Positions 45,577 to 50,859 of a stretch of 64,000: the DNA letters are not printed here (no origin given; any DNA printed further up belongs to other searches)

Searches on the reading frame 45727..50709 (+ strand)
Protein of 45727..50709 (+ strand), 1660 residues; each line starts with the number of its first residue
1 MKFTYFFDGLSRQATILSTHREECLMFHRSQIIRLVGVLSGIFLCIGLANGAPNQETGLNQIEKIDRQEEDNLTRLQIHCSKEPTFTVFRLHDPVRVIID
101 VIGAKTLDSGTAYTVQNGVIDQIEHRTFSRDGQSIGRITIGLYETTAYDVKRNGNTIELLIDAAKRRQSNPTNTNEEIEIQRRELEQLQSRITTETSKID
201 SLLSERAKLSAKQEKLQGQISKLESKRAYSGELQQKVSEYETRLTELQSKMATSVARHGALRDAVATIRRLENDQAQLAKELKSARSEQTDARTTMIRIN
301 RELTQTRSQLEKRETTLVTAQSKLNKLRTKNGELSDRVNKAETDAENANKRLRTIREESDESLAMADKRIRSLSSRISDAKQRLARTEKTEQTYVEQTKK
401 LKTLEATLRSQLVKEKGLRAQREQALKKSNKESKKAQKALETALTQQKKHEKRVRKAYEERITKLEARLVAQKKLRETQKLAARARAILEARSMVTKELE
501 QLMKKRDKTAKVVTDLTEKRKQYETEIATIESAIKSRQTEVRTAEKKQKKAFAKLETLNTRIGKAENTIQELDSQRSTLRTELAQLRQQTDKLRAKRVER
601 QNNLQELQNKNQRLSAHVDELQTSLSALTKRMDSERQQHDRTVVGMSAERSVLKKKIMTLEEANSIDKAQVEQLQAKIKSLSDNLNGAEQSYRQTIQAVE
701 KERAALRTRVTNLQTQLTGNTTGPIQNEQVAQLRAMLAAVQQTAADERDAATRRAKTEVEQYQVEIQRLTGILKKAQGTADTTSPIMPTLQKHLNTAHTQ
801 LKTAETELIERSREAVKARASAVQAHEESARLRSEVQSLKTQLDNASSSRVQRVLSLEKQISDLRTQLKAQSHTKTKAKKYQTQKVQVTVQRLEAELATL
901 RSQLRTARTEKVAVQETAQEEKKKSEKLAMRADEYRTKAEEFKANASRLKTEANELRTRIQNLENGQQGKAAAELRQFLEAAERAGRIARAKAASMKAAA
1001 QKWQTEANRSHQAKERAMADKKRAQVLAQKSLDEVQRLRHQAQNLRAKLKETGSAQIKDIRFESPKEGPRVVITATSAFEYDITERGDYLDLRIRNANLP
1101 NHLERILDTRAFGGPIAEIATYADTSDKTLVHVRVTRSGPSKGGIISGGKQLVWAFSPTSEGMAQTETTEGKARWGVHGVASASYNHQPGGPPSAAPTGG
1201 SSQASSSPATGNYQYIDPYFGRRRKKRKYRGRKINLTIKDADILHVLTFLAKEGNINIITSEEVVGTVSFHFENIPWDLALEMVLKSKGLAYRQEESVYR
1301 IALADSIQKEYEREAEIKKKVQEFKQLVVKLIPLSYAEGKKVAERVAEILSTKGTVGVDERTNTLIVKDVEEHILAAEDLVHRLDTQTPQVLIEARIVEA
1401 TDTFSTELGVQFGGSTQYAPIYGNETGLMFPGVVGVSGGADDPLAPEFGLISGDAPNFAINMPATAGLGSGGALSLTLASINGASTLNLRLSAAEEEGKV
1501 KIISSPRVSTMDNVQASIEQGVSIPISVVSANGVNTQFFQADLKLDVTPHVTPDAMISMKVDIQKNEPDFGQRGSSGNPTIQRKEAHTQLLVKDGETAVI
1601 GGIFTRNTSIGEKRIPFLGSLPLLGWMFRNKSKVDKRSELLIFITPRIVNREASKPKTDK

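Call 90: search_protein_families(library=pfam, proteins=[window:45727-50709:+], max_evalue=0.00001)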
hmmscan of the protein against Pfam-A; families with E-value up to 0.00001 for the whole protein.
window:45727-50709:+ (1660 aa): 4 families
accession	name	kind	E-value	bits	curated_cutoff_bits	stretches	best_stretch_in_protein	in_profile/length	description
PF00263.26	Secretin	-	1e-47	162.3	27.5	1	1493-1649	1-168/169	Bacterial type II and III secretion system protein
PF11741.13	AMIN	-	2e-09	37.9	20.5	0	65-153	2-93/101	AMIN domain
PF03958.22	Secretin_N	-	2.2e-09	37.8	28.2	1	1329-1390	1-69/69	Bacterial type II/III secretion system short domain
PF07660.19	STN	-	8.5e-06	25.9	28.4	0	1257-1302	2-50/52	Secretin and TonB N terminus short domain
